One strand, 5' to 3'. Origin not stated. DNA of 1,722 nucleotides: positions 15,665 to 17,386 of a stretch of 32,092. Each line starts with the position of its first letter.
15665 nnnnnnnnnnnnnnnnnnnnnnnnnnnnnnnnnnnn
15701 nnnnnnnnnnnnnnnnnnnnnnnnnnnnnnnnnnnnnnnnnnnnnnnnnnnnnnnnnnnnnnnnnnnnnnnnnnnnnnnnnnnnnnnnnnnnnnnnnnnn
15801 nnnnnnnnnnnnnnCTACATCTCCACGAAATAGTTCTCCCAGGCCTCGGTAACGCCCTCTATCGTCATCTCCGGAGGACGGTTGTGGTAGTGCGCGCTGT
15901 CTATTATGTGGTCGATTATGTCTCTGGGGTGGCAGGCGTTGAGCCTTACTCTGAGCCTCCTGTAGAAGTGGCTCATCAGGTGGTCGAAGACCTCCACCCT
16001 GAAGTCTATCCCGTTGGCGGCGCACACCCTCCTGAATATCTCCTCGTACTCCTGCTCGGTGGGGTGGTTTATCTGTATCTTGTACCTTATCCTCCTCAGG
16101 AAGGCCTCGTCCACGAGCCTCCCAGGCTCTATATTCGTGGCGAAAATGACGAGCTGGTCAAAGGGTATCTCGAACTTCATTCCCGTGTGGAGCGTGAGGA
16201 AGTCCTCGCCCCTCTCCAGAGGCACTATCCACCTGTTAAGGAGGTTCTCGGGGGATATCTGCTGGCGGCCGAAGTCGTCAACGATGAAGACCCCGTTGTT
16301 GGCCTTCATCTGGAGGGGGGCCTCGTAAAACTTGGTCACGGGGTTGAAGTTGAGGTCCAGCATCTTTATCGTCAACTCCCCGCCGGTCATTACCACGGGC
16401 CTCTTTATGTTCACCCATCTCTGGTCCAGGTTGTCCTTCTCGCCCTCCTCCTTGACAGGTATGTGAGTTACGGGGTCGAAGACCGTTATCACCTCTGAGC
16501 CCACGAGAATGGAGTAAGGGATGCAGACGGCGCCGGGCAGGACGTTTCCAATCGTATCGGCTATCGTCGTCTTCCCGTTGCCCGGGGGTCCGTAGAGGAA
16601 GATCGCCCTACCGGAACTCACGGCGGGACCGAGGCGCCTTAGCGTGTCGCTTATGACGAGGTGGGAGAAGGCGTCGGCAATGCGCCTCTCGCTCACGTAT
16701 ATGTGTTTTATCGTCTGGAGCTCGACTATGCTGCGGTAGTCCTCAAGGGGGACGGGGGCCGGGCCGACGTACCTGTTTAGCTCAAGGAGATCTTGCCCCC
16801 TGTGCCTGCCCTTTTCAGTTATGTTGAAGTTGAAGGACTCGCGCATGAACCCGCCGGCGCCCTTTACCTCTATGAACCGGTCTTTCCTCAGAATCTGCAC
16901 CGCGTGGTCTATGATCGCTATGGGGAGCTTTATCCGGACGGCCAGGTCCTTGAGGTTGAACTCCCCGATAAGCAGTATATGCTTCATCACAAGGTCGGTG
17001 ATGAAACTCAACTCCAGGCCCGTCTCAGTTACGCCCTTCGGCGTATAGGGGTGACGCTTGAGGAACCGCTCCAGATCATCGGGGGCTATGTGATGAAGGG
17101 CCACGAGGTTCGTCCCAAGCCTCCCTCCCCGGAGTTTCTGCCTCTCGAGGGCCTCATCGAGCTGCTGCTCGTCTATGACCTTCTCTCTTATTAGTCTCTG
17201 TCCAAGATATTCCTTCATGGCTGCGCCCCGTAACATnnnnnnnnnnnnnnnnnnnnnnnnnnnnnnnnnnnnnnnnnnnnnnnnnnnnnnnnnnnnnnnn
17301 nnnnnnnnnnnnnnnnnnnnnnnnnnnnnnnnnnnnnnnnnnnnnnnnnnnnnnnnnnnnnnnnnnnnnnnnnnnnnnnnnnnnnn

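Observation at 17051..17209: Tandem MshEN-type c-di-GMP-binding motifs fused to a classic AAA+ ATPase rather than to a GspE/PilB secretion ATPase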

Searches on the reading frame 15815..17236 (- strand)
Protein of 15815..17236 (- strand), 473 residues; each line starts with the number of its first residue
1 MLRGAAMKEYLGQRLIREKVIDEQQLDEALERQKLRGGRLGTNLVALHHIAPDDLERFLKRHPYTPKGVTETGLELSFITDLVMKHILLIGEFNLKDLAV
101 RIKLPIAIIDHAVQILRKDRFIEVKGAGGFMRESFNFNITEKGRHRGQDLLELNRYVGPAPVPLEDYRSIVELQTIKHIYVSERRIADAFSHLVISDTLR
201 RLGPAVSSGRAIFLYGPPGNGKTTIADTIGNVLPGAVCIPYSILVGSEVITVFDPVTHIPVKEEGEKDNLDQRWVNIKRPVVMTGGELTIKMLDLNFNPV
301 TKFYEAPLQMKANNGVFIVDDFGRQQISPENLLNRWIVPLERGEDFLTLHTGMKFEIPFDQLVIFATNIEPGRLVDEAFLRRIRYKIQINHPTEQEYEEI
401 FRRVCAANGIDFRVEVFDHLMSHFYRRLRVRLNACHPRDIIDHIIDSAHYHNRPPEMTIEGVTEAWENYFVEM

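Call 3: search_protein_families(library=pfam, proteins=[window:15815-17236:-], max_evalue=10)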
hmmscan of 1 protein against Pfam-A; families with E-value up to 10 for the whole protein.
window:15815-17236:- (473 aa): 15 families
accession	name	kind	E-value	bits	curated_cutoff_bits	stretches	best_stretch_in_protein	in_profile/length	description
PF00004.35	AAA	-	0.00085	20.2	21.2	1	212-233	1-22/131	ATPase family associated with various cellular activities (AAA)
PF01078.27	Mg_chelatase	-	0.0014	18.5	20.3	1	205-235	18-48/207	Magnesium chelatase, subunit ChlI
PF06068.19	TIP49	-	0.0017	18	23.8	1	208-250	49-89/347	TIP49 P-loop domain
PF05496.18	RuvB_N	-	0.0022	18.2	27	1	211-233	35-57/159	Holliday junction DNA helicase RuvB P-loop domain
PF13191.12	AAA_16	-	0.0043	18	32.6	1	205-236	18-51/167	AAA ATPase domain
PF20720.3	nSTAND3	-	0.0067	16.6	27.2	1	209-229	17-37/155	Novel STAND NTPase 3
PF00910.28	RNA_helicase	-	0.01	16.8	21.5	1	212-233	1-22/105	RNA helicase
PF13401.12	AAA_22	-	0.03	15.1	27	1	209-246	5-33/130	AAA domain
PF13479.12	AAA_24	-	0.038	14.3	27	1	210-233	3-26/195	AAA domain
PF13555.12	AAA_29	-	0.059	13.6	27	1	209-235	23-48/61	P-loop containing region of AAA domain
PF07728.20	AAA_5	-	0.12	12.8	22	1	212-233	2-23/139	AAA domain (dynein-related subfamily)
PF13238.12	AAA_18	-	0.13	13.2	29.4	1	212-235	1-23/128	AAA domain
PF00005.33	ABC_tran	-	0.17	12.9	25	1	205-230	7-32/137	ABC transporter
PF00158.32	Sigma54_activat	-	0.24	11.5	20.2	0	197-229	10-42/168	Sigma-54 interaction domain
PF00931.28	NB-ARC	-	0.24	11.1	23.5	1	211-231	20-40/248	NB-ARC domain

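Call 4: search_protein_families(library=ncbifam, proteins=[window:15815-17236:-], max_evalue=10)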
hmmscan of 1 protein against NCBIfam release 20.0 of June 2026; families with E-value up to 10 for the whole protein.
window:15815-17236:- (473 aa): 34 families (the best 25 are shown)
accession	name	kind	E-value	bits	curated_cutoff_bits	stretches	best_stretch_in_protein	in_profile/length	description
NF053729.1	c-di-GMP_motif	domain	7.7e-16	57.6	38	1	11-61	2-52/53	cyclic di-GMP-binding domain-containing protein, MshE-related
NF042959.1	IteA_antiphage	equivalog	1.2e-09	37.8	510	2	358-405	223-268/367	anti-phage ATPase IteA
NF041006.2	cell_div_CdvC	equivalog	4.4e-07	29.1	650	2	209-233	134-158/370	cell division protein CdvC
TIGR03689.1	pup_AAA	equivalog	4.5e-06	25.7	504.75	2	209-233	216-240/512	proteasome ATPase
NF008411.1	PRK11234.1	equivalog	0.00024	19.6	1170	1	7-59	480-531/723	cyclic di-3',5'-guanylate-activated glycosyltransferase NfrB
NF003229.0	PRK04195.1-5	equivalog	0.0016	17.2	280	1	208-231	43-66/413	replication factor C large subunit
TIGR03922.1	T7SS_EccA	equivalog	0.0022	16.6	466.65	1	210-236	313-339/557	type VII secretion AAA-ATPase EccA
NF012033.0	PRK15489.1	equivalog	0.0036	15.5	537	1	7-55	489-537/703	glycosyl transferase family protein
TIGR03420.1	DnaA_homol_Hda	equivalog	0.0037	16.8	194.8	2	386-429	153-196/226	DnaA regulatory inactivator Hda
TIGR01241.2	FtsH_fam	equivalog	0.0042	15.9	600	1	201-253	189-235/598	ATP-dependent zinc metalloprotease FtsH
NF003069.1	PRK03992.1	subfamily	0.0048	16.1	500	1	206-232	162-188/379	proteasome-activating nucleotidase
TIGR01242.2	TIGR01242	subfamily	0.0063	15.5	500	1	208-232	147-171/362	proteasome-activating nucleotidase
TIGR00635.1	ruvB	equivalog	0.0075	15.3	299.05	1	212-233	33-54/305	Holliday junction branch migration DNA helicase RuvB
TIGR00368.1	TIGR00368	hypoth_equivalog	0.012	14.2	362.4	1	199-235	201-237/499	YifB family Mg chelatase-like AAA ATPase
NF010054.0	PRK13531.1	equivalog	0.018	14.1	681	1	205-272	35-102/498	ATPase RavA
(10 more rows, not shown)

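Call 8: find_homologous_proteins(query=window:15815-17236:-, max_evalue=0.001)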
Query window:15815-17236:- (473 aa): 8000 proteins with E <= 0.001 among 8000 candidates; the best 120 are listed.
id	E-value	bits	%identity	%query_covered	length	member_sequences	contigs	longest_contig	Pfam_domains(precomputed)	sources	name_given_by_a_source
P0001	0.0e+0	1066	100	99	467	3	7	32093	-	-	-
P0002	8.0e-215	732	66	99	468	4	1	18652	-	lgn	-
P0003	3.6e-214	730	65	99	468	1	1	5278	-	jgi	jgi:predicted ATPase with chaperone activity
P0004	3.1e-213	727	64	99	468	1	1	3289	-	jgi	-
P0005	3.6e-213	726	66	99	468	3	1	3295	-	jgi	jgi:energy-coupling factor transporter ATP-binding protein EcfA2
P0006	6.2e-213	726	65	99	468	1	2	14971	-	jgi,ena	-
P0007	3.3e-212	723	64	99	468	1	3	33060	-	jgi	jgi:energy-coupling factor transporter ATP-binding protein EcfA2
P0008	6.8e-212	722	65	99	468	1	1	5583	-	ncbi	-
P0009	1.0e-211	722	64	98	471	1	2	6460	-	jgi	jgi:predicted ATPase with chaperone activity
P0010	3.2e-211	720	65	99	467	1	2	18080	-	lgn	-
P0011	8.0e-211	719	64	99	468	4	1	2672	-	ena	-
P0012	9.9e-211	718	64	99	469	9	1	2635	-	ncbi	-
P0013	2.6e-210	717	66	98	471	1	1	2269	-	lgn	-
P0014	7.4e-210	715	65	100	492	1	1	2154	-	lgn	-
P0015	8.8e-210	715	65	98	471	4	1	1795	-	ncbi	-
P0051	2.2e-205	701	62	99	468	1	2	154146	-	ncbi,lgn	-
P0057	3.6e-205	700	63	99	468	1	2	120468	-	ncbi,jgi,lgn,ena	-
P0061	5.9e-205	699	64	99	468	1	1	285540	-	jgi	jgi:predicted ATPase with chaperone activity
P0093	2.2e-203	694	63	99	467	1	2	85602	-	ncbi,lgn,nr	ncbi:MAG: ATPase [Nitrospirae bacterium]|nr:ATPase [Nitrospirota bacterium]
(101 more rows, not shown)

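Call 17: search_solved_structures(query=window:15815-17236:-, max_evalue=1, show_alignments=3)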
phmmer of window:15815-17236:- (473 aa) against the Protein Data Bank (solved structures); distinct sequences matched with E-value up to 1: 195 (the best 60 are shown).
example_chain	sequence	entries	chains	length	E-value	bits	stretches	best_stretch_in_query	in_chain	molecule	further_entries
5vc7_A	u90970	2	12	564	4.7e-05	25.3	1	200-232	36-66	VCP-like ATPase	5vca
9lgo_A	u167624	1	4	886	4.9e-05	25.3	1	206-257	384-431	ATPase family gene 2 protein homolog A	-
3b9p_A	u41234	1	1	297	4.9e-05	25.2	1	345-416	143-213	CG5977-PA, isoform A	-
8rhn_K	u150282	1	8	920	5.4e-05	25.1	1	206-258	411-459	ATPase family gene 2 protein homolog A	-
6p12_B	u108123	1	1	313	5.7e-05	25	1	345-416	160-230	Drosophila melanogaster Spastin AAA domain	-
6nyv_B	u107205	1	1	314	5.8e-05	25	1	345-416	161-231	Spastin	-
6p11_B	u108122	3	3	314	5.8e-05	25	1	345-416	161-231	Drosophila melanogaster Spastin AAA domain | Spastin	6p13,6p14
7wub_D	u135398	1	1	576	7.1e-05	24.7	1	206-233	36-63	Transitional endoplasmic reticulum ATPase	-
7wub_C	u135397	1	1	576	7.1e-05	24.7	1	206-233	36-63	Transitional endoplasmic reticulum ATPase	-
5g4g_A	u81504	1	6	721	7.5e-05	24.6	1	200-232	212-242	VCP-LIKE ATPASE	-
5g4f_A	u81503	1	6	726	7.7e-05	24.6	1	200-232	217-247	VCP-LIKE ATPASE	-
6mck_A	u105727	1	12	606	8.1e-05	24.5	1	206-233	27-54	Transitional endoplasmic reticulum ATPase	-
8rs9_A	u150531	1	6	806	9.6e-05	24.3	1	206-233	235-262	Transitional endoplasmic reticulum ATPase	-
8pqx_A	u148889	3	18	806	0.00011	24.1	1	206-233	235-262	Transitional endoplasmic reticulum ATPase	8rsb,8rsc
7rlj_A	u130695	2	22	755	0.00013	23.8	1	206-233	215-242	Transitional endoplasmic reticulum ATPase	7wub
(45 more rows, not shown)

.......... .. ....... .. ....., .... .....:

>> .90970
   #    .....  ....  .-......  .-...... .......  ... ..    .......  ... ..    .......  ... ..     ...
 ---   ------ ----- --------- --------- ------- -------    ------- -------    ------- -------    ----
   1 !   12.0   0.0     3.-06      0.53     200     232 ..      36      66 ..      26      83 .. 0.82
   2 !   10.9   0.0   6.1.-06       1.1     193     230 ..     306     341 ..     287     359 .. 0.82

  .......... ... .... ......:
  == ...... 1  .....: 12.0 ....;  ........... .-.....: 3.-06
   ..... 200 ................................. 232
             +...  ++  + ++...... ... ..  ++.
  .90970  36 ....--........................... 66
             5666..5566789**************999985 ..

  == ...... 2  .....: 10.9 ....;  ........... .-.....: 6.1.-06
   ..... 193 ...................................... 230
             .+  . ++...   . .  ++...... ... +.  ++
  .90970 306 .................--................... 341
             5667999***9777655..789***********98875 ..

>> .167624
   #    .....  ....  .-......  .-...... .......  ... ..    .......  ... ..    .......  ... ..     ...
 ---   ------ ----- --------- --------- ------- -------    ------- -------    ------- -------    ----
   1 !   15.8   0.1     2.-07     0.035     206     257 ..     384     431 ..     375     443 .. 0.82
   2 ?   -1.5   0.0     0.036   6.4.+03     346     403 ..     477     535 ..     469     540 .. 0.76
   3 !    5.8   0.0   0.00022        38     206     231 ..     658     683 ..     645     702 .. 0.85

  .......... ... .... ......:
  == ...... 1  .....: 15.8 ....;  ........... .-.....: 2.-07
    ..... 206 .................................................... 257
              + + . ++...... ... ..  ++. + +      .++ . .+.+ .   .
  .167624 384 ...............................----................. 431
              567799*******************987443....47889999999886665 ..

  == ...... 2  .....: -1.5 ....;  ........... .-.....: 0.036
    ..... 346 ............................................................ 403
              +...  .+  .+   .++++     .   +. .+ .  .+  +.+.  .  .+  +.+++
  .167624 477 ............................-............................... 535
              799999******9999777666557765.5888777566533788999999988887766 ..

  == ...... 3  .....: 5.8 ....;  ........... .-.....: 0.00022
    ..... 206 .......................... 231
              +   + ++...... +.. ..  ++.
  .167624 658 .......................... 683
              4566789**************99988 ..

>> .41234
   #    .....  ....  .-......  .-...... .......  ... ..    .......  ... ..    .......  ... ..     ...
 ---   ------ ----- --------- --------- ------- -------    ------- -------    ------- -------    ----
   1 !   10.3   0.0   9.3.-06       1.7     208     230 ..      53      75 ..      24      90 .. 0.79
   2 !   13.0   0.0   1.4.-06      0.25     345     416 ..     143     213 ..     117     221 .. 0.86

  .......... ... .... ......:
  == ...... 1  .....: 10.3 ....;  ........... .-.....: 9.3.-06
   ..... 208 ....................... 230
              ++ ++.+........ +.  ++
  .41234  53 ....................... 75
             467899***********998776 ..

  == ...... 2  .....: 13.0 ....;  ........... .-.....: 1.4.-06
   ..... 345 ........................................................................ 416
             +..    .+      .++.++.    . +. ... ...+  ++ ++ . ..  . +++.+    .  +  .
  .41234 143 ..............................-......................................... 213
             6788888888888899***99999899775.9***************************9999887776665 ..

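Call 19: find_encoding_contigs(protein=P0061, flank=10000, max_places=2)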
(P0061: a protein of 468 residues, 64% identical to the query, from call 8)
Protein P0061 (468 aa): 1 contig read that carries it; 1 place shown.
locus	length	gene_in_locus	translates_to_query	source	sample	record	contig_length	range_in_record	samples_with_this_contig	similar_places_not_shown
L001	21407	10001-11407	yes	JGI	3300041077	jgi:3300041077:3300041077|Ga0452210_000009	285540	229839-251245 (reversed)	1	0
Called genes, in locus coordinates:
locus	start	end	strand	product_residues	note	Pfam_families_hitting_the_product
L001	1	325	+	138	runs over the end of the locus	PF07811:TadE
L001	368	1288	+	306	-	PF08666:SAF, PF16976:RcpC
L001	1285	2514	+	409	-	PF13629:T2SS-T3SS_pil_N, PF00263:Secretin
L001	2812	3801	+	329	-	PF13400:Tad, PF09977:Tad_C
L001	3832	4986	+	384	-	PF00072:Response_reg, PF01656:CbiA (weak), PF13614:AAA_31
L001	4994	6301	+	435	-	PF00437:T2SSE, PF27713:UCP018868 (weak)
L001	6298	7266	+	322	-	PF00482:T2SSF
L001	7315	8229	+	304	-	PF00482:T2SSF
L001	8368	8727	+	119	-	PF02643:DUF192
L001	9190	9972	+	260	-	-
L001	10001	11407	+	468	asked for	-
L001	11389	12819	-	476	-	PF00571:CBS, PF01590:GAF, PF13185:GAF_2, PF00990:GGDEF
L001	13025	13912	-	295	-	-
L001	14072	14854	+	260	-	PF00142:Fer4_NifH (weak), PF01656:CbiA, PF02374:ArsA_ATPase, PF06564:CBP_BcsQ (weak), PF10609:ParA (weak), PF13614:AAA_31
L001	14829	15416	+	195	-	PF01812:5-FTHF_cyc-lig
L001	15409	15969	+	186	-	PF01227:GTP_cyclohydroI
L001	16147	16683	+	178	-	PF13534:Fer4_17 (faint)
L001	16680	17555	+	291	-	PF02754:CCG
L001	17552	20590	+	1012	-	PF00890:FAD_binding_2 (weak), PF07992:Pyr_redox_2 (weak), PF12831:FAD_oxidored (weak), PF00890:FAD_binding_2 (weak), PF01266:DAO (weak), PF07992:Pyr_redox_2, PF12831:FAD_oxidored (weak), PF13450:NAD_binding_8, +12 more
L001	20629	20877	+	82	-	PF02662:FlpD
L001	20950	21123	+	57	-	PF02662:FlpD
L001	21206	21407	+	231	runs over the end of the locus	PF12225:DUF5981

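Call 20: find_encoding_contigs(protein=P0051, flank=10000, max_places=2)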
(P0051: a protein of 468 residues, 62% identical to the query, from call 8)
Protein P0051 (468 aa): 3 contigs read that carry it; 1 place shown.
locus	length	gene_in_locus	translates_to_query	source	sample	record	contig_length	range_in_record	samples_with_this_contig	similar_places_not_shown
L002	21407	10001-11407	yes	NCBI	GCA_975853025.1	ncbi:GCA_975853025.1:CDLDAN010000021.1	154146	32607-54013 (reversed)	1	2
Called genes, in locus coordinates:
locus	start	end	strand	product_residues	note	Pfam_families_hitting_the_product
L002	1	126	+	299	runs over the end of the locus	PF08666:SAF, PF16976:RcpC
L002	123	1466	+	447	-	PF13629:T2SS-T3SS_pil_N, PF00263:Secretin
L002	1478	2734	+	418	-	PF13400:Tad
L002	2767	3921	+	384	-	PF00072:Response_reg, PF01656:CbiA (weak), PF10609:ParA (faint), PF13614:AAA_31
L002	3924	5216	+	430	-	PF00437:T2SSE, PF27713:UCP018868 (weak)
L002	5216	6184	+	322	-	PF00482:T2SSF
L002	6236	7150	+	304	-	PF00482:T2SSF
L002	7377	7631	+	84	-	PF02643:DUF192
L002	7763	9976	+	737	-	-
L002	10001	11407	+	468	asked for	-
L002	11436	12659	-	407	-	PF00515:TPR_1, PF13424:TPR_12, PF13414:TPR_11, PF00515:TPR_1, PF07719:TPR_2, PF13181:TPR_8, PF13424:TPR_12, PF13432:TPR_16, +24 more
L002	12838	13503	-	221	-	-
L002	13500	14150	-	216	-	PF00156:Pribosyltran, PF15609:PRTase_2 (faint)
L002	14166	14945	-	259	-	PF00106:adh_short, PF08659:KR, PF13561:adh_short_C2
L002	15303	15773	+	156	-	PF03264:Cytochrom_NNT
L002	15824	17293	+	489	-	PF02335:Cytochrom_C552, PF14522:Cytochrome_C7 (weak)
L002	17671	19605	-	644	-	PF00330:Aconitase, PF00694:Aconitase_C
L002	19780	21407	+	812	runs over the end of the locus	PF02861:Clp_N, PF13191:AAA_16 (weak), PF00004:AAA, PF17871:AAA_lid_9, PF07724:AAA_2, PF00004:AAA, PF07728:AAA_5, PF10431:ClpB_D2-small, +6 more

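Call 30: find_related_loci(query=window:15815-17236:-, collection=genome_contigs, flank=10000)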
Query window:15815-17236:- (473 aa) in genome_contigs; peptide patterns used: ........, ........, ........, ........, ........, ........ (x = any residue, [..] = any of these).
192 stretches matched a pattern; 81 encode a relative of the query (tblastn E <= 1e-3); the best 80 are kept; 80 distinct loci.
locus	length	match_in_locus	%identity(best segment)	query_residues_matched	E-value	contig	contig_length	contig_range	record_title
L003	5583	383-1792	64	5-473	0e+0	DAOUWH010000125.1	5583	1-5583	MAG TPA_asm: Nitrospirota bacterium isolate CSMAG_870 CSMAG_870_k127_3710502_length_5583_cov_6.0000, whole genome shotgu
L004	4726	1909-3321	60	4-473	0e+0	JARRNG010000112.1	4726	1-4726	MAG: Nitrospirota bacterium isolate Spart_118_MAG scaffold_12157, whole genome shotgun sequence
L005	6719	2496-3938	59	1-473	0e+0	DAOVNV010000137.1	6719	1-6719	MAG TPA_asm: Desulfuromonadales bacterium isolate CSMAG_1506 CSMAG_1506_k141_3223558_length_6719_cov_32.0000, whole geno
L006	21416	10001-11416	58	3-473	0e+0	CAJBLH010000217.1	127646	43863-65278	MAG: uncultured Desulfobacteraceae bacterium isolate Loc090721-6m_bin-047 genome assembly, contig: bin-047:217/315, whol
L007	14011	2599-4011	60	4-473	0e+0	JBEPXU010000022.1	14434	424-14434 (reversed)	MAG: Ectothiorhodospiraceae bacterium isolate 02_S197.semibin_refined.091 NODE_883_length_14434_cov_1.852310, whole geno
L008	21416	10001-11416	58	3-473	0e+0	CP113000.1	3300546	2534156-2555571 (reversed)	MAG: Thermodesulfobacteriota bacterium isolate ORM2a chromosome, complete genome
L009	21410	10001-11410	59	4-473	0e+0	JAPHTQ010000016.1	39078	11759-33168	MAG: Gammaproteobacteria bacterium isolate N2M-Bin_1 c_000000960566, whole genome shotgun sequence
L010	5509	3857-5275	59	2-473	0e+0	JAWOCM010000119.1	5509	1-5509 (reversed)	MAG: Desulfuromonadales bacterium isolate BLK5-1.bin.251 k191_319746, whole genome shotgun sequence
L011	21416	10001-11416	59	2-473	0e+0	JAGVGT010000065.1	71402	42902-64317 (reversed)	MAG: Deltaproteobacteria bacterium isolate DeMMO2_17 c_000000004611, whole genome shotgun sequence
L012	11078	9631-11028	58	9-473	0e+0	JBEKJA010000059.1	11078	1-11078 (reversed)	MAG: Syntrophales bacterium isolate SPRUCE 312 SPRUCE_312_59, whole genome shotgun sequence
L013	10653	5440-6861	59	4-472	0e+0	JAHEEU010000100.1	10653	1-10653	MAG: Geobacteraceae bacterium isolate Ww292 NODE_15146_length_10653_cov_8.138055, whole genome shotgun sequence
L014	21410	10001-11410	58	7-473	0e+0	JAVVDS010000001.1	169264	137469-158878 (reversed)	MAG: Desulfuromonadales bacterium isolate TamC13-01 NODE_28_length_169264_cov_81.016672, whole genome shotgun sequence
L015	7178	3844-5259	57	7-473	0e+0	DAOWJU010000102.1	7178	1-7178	MAG TPA_asm: Desulfuromonadales bacterium isolate CSMAG_2077 CSMAG_2077_k141_829519_length_7178_cov_19.4222, whole genom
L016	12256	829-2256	58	7-473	0e+0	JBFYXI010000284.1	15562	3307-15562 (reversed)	MAG: Desulfuromonadaceae bacterium isolate PPR_0375 k121_1225388, whole genome shotgun sequence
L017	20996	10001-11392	57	10-471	0e+0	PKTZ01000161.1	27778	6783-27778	MAG: Desulfuromonas sp. isolate BM302 sc_1948, whole genome shotgun sequence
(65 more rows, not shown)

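Call 34: search_protein_representatives(protein=window:15815-17236:-)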
Query: 473 residues. Proteins with E-value up to 0.001 (for the whole library): 3687; up to 1e-10: 2274; up to 1e-30: 805. The best 150 are listed.
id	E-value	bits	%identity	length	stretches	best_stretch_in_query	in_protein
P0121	2.8e-158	543.7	52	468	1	9-472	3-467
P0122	2.6e-130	451.5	45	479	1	9-473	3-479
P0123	2.2e-121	422.1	46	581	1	62-472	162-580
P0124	1.6e-119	416.0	43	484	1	11-471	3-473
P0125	3.8e-118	411.4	46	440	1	62-473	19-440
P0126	1.1e-117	409.9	44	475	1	18-471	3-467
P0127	1.9e-117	409.1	44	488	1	61-471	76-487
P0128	2.2e-117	408.9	48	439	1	62-472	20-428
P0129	4.8e-117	407.8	46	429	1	66-472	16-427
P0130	1.3e-114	399.8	43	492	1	11-472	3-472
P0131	1.6e-114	399.5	46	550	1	62-472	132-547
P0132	1.1e-113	396.7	43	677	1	11-467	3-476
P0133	5.6e-111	387.8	44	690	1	50-471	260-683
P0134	6.5e-111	387.6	46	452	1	66-472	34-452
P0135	2.9e-110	385.4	40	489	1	11-463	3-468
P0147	1.6e-106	373.1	43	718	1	61-471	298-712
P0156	8.1e-105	367.5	44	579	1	60-471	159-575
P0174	1.8e-100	353.1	42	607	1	53-471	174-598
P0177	2.0e-99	349.7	41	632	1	65-472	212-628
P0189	2.3e-97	342.9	41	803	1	63-471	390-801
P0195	3.1e-96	339.2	41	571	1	63-473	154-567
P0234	4.7e-87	308.9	39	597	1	66-472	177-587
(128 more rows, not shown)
